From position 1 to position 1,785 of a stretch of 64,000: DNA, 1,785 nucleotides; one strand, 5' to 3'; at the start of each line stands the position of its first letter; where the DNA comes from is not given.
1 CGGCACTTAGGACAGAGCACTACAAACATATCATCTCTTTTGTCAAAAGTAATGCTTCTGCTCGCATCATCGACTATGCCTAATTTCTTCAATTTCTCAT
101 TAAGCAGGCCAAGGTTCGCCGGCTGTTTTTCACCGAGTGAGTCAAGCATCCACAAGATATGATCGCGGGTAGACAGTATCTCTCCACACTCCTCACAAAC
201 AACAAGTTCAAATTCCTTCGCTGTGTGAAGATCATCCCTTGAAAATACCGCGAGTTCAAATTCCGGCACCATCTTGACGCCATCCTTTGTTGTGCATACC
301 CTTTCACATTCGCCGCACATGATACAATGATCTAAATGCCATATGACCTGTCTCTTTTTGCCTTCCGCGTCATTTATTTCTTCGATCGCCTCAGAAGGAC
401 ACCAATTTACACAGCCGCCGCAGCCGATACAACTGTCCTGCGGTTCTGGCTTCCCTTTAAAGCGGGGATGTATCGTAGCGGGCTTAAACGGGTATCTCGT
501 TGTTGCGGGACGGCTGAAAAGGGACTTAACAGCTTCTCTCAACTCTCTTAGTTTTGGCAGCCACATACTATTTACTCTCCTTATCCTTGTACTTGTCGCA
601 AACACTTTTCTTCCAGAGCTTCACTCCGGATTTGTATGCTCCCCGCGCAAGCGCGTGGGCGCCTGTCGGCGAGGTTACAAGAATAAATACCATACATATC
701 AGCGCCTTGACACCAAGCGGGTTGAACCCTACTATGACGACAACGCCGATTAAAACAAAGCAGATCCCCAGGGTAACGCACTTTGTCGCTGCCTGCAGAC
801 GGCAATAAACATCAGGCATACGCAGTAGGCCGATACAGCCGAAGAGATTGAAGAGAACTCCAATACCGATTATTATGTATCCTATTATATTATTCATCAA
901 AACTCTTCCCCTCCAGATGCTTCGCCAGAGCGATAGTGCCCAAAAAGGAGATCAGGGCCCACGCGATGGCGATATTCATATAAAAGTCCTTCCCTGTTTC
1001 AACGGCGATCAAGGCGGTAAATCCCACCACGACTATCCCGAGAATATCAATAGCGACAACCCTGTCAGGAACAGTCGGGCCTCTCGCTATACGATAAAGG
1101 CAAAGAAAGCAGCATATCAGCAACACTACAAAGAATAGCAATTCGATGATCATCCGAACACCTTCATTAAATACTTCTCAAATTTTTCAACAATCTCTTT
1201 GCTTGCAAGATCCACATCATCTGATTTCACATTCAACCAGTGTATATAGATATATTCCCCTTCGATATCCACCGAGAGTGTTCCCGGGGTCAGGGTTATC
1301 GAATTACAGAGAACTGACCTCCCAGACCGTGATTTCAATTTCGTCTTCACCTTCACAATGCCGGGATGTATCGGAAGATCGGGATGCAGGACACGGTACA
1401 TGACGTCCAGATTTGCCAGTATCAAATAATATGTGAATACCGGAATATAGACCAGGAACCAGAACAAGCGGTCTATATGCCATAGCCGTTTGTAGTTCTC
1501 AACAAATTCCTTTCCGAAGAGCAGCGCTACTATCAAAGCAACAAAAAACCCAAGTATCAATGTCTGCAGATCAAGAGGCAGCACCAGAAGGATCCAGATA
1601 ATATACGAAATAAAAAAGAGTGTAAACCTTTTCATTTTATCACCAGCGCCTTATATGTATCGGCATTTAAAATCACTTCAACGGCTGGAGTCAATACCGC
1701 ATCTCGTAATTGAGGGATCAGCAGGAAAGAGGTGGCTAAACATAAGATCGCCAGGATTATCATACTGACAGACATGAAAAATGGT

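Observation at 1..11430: Mrp-linked group 4 [NiFe] hydrogenase operon headed by a HydB/HydG-like NAD(P)H module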

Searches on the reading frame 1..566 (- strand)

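Call 8: search_protein_families(library=pfam, proteins=[window:1-566:-], max_evalue=0.01)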
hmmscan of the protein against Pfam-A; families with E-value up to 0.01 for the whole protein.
window:1-566:- (188 aa): 13 families
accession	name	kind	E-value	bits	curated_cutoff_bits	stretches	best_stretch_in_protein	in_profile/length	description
PF12838.12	Fer4_7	-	1.4e-08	35.5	27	1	45-93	1-50/52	4Fe-4S dicluster domain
PF14697.11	Fer4_21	-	2.7e-08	34.2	35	1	43-99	5-59/59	4Fe-4S dicluster domain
PF13187.11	Fer4_9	-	5.7e-08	33.1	27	1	46-94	2-50/52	4Fe-4S dicluster domain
PF13237.11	Fer4_10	-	1.9e-07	31.3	25.5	1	44-91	7-52/53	4Fe-4S dicluster domain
PF00037.32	Fer4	-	9.3e-07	28.9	21.1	2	44-62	6-24/24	4Fe-4S binding domain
PF25160.1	LdpA_Fe-S-bd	-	1.4e-05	25.2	27.6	1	43-64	25-46/49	LdpA Fe-S cluster-binding domain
PF12797.12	Fer4_2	-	1.7e-05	24.9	24.5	2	43-58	7-22/22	4Fe-4S binding domain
PF13183.11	Fer4_8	-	0.00021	22.2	27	1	44-93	3-66/68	4Fe-4S dicluster domain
PF12837.12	Fer4_6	-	0.00023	21.4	25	1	43-61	6-24/24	4Fe-4S binding domain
PF17179.9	Fer4_22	-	0.00093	20.5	27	0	43-59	78-94/95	4Fe-4S dicluster domain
PF13484.11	Fer4_16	-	0.0015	19.7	30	1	46-71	2-26/66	4Fe-4S double cluster binding domain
PF12800.12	Fer4_4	-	0.0049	17.6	24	0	44-57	2-15/17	4Fe-4S binding domain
PF13534.11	Fer4_17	-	0.0069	17.4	22.2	0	44-58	44-58/61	4Fe-4S dicluster domain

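Call 27: search_protein_families(library=ncbifam, proteins=[window:1-566:-], max_evalue=0.00001)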
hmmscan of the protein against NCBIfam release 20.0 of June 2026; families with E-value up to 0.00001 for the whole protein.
window:1-566:- (188 aa): 30 families (the best 25 are shown)
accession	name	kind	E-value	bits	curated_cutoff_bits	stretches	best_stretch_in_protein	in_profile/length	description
NF009053.0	PRK12387.1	subfamily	2.3e-33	115.5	204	1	19-152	12-145/180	formate hydrogenlyase complex iron-sulfur subunit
NF006076.0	PRK08222.1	equivalog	1.5e-28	99.8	270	1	20-148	13-141/181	hydrogenase 4 subunit H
TIGR01971.1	NuoI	subfamily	1.1e-19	70.2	113.05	1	13-118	6-119/121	NADH-quinone oxidoreductase, chain I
NF004537.0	PRK05888.1-3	equivalog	3.8e-17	62.5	163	1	13-126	31-149/204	NADH-quinone oxidoreductase subunit NuoI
NF006221.0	PRK08348.1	subfamily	2.5e-16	59.6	124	1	8-112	6-107/136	NADH-plastoquinone oxidoreductase subunit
NF004540.0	PRK05888.2-1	equivalog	3.2e-15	55.9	215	1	7-115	6-121/139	NADH-quinone oxidoreductase subunit NuoI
NF004536.0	PRK05888.1-1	equivalog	2.8e-14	52.9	212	1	6-121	14-138/180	NADH-quinone oxidoreductase subunit NuoI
NF004539.0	PRK05888.1-5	equivalog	5.6e-13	48.9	225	1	10-119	21-139/162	NADH-quinone oxidoreductase subunit NuoI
NF040612.1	F420_dehyd_FpoI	exception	5.6e-12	45.6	180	1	6-93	3-96/135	F420H2 dehydrogenase subunit FpoI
NF004538.0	PRK05888.1-4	equivalog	1.2e-11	44.4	135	1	9-127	20-147/162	NADH-quinone oxidoreductase subunit NuoI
NF004545.0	PRK05888.3-1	equivalog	1.6e-11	44.1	229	1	6-117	27-143/154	NADH-quinone oxidoreductase subunit NuoI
TIGR00403.1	ndhI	equivalog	1.5e-10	41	302.35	1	18-114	35-136/183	NAD(P)H-quinone oxidoreductase subunit I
NF010590.0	PRK13984.1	equivalog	5.4e-09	34.7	946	1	11-103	16-114/611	putative oxidoreductase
NF042909.1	FMH_DH_FwdF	exception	1.2e-08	34.5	375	1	27-94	239-309/336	tungsten-dependent formylmethanofuran dehydrogenase subunit FwdF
NF004544.0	PRK05888.2-6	equivalog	1.3e-08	34.6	457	1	8-119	37-158/220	NADH-quinone oxidoreductase subunit NuoI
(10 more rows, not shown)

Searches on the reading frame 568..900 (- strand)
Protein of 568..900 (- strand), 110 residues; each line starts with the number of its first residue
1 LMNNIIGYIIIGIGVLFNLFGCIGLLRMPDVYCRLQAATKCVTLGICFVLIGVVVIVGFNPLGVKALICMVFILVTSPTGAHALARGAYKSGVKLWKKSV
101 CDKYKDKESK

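Call 8: search_protein_families(library=pfam, proteins=[window:568-900:-], max_evalue=0.01)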
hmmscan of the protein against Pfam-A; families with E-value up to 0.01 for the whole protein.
window:568-900:- (110 aa): 1 family
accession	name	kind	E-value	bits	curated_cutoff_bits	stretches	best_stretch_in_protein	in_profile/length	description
PF03334.19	PhaG_MnhG_YufB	-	1.4e-25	89.7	23.4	1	11-89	2-80/80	Na+/H+ antiporter subunit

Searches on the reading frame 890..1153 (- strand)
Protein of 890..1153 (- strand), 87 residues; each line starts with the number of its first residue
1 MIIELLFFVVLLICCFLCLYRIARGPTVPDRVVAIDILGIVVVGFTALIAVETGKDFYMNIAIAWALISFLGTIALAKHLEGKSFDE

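Call 8: search_protein_families(library=pfam, proteins=[window:890-1153:-], max_evalue=0.01)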
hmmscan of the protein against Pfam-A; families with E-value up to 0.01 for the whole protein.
window:890-1153:- (87 aa): 1 family
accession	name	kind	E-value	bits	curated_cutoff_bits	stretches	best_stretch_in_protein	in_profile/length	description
PF04066.18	MrpF_PhaF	-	1.3e-18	67.6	23.3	1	29-81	1-53/53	Multiple resistance and pH regulation protein F (MrpF / PhaF)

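Call 28: find_encoding_contigs(protein=window:893-1153:-, flank=10000, max_places=3)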
Protein window:893-1153:- (87 aa): 16 contigs read that carry it; 3 places shown.
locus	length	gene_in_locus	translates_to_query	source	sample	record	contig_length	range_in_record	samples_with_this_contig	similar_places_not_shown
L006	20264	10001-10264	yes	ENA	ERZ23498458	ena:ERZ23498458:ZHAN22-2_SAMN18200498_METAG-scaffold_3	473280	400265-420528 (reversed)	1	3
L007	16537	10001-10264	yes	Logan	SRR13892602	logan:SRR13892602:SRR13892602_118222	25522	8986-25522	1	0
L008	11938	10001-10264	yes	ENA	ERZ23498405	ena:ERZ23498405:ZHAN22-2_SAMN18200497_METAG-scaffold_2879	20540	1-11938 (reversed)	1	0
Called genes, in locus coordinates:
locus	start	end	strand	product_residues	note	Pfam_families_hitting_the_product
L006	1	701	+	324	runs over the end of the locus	PF17179:Fer4_22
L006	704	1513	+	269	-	PF00970:FAD_binding_6, PF00175:NAD_binding_1, PF10418:DHODB_Fe-S_bind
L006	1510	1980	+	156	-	PF00037:Fer4 (faint), PF12837:Fer4_6 (faint), PF12838:Fer4_7 (faint), PF13237:Fer4_10 (faint), PF25160:LdpA_Fe-S-bd (faint), PF13187:Fer4_9 (weak), PF13247:Fer4_11, PF13187:Fer4_9 (weak), +1 more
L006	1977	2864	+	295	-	PF00146:NADHdh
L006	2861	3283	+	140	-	PF01058:Oxidored_q6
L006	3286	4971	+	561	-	PF00329:Complex1_30kDa, PF00374:NiFeSe_Hases, PF00346:Complex1_49kDa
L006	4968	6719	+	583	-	PF00361:Proton_antipo_M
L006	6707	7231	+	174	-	PF13244:MbhD, PF20501:MbhE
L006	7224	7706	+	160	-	PF04039:MnhB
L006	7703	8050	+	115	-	PF00420:Oxidored_q2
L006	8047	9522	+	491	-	PF00662:Proton_antipo_N (weak), PF00361:Proton_antipo_M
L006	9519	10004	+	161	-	PF01899:MNHE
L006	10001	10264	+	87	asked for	PF04066:MrpF_PhaF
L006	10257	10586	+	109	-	PF03334:PhaG_MnhG_YufB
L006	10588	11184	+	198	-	PF25160:LdpA_Fe-S-bd (faint), PF13187:Fer4_9, PF00037:Fer4 (faint), PF13237:Fer4_10 (weak), PF14697:Fer4_21, PF12838:Fer4_7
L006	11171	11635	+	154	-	PF01750:HycI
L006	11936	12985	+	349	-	PF12838:Fer4_7 (faint), PF13187:Fer4_9 (faint), PF13237:Fer4_10 (weak), PF12797:Fer4_2 (faint), PF17179:Fer4_22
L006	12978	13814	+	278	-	PF00970:FAD_binding_6, PF00175:NAD_binding_1, PF10418:DHODB_Fe-S_bind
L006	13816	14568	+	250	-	PF01058:Oxidored_q6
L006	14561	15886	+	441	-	PF27537:HoxH (weak), PF00374:NiFeSe_Hases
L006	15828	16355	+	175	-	PF01750:HycI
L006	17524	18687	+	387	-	PF07690:MFS_1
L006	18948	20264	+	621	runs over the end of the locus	-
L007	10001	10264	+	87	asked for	PF04066:MrpF_PhaF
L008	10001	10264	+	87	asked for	PF04066:MrpF_PhaF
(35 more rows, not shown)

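Call 46: search_solved_structures(query=L006:10588-11184:+, max_evalue=0.00001, show_alignments=1)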
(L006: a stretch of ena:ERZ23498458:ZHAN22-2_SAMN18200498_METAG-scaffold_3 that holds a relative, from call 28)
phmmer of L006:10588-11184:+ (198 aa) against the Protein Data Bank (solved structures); distinct sequences matched with E-value up to 0.00001: 44.
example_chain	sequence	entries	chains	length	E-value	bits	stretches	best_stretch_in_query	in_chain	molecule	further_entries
7z0s_F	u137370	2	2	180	6.1e-24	87.6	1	18-139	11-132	Formate hydrogenlyase subunit 6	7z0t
6g2j_I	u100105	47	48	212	2.9e-14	56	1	1-118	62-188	NADH dehydrogenase [ubiquinone] iron-sulfur protein 8, mitochondrial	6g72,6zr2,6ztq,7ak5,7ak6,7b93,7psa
5lc5_I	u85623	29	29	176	3.2e-14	55.9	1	1-118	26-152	NADH dehydrogenase [ubiquinone] iron-sulfur protein 8, mitochondrial | Mitochondrial complex I, TYKY subunit | NADH:ubiquinone oxidoreductase core subunit S8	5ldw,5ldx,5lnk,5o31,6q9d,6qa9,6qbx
7v2c_B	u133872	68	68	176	4.3e-14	55.4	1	1-118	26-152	NADH dehydrogenase [ubiquinone] iron-sulfur protein 8, mitochondrial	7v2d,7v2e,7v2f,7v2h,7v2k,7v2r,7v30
7qsd_I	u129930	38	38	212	5.4e-14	55.1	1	1-118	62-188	NADH dehydrogenase [ubiquinone] iron-sulfur protein 8, mitochondrial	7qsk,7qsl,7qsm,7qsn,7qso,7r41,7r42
5xtb_B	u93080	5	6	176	5.6e-14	55.1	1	1-118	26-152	NADH dehydrogenase [ubiquinone] iron-sulfur protein 8, mitochondrial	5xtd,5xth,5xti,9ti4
6zk9_9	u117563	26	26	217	5.8e-14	55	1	1-118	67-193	Mitochondrial complex I, TYKY subunit | Complex I-23kD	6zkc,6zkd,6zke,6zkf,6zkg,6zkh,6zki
5gpn_b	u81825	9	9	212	7.2e-14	54.7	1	1-118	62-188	NADH dehydrogenase [ubiquinone] iron-sulfur protein 8 | NADH dehydrogenase [ubiquinone] iron-sulfur protein 8, mitochondrial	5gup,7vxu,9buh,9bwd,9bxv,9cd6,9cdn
8ud1_1I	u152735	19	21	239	9.1e-14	54.4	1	1-118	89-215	NADH dehydrogenase [ubiquinone] iron-sulfur protein 8, mitochondrial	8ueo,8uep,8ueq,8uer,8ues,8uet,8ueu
9cwt_B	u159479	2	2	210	9.3e-14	54.3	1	1-118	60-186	NADH dehydrogenase [ubiquinone] iron-sulfur protein 8, mitochondrial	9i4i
8b9z_I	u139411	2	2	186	1.5e-13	53.6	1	10-119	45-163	NADH dehydrogenase (ubiquinone) 23 kDa subunit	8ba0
8esw_S8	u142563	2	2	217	2.3e-13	53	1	11-119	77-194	NADH dehydrogenase (ubiquinone) 23 kDa subunit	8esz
2fug_9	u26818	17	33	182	8.2e-13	51.3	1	10-122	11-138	NADH-quinone oxidoreductase chain 9 | NADH-QUINONE OXIDOREDUCTASE SUBUNIT 9 | NADH-quinone oxidoreductase subunit I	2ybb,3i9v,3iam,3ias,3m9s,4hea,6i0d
9sfi_T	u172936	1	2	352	9.6e-13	51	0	43-92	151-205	4Fe-4S ferredoxin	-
6cfw_N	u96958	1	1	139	3.4e-12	49.3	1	9-113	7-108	NADH-plastoquinone oxidoreductase subunit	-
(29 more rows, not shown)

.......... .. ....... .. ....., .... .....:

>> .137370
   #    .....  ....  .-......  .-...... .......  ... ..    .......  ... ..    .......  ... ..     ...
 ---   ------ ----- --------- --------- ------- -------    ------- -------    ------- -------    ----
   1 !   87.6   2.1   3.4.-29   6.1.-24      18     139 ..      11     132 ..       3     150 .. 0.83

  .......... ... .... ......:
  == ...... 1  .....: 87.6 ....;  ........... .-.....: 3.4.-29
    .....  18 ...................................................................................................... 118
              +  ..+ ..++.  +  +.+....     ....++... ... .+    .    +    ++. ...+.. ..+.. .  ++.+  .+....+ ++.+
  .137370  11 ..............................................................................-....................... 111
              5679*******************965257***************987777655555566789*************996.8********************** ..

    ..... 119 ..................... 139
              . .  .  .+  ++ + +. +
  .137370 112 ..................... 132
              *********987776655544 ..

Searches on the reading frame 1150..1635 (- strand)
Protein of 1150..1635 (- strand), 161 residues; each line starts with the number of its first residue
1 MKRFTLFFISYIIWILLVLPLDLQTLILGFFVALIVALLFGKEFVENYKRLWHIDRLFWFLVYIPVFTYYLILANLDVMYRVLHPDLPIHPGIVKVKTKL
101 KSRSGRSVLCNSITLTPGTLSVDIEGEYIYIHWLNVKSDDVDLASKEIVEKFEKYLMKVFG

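Call 8: search_protein_families(library=pfam, proteins=[window:1150-1635:-], max_evalue=0.01)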
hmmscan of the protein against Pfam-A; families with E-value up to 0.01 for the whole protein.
window:1150-1635:- (161 aa): 1 family
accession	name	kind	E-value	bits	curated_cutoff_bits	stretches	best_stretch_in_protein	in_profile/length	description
PF01899.21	MNHE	-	1.3e-39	135.7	27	1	8-159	2-145/145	Na+/H+ ion antiporter subunit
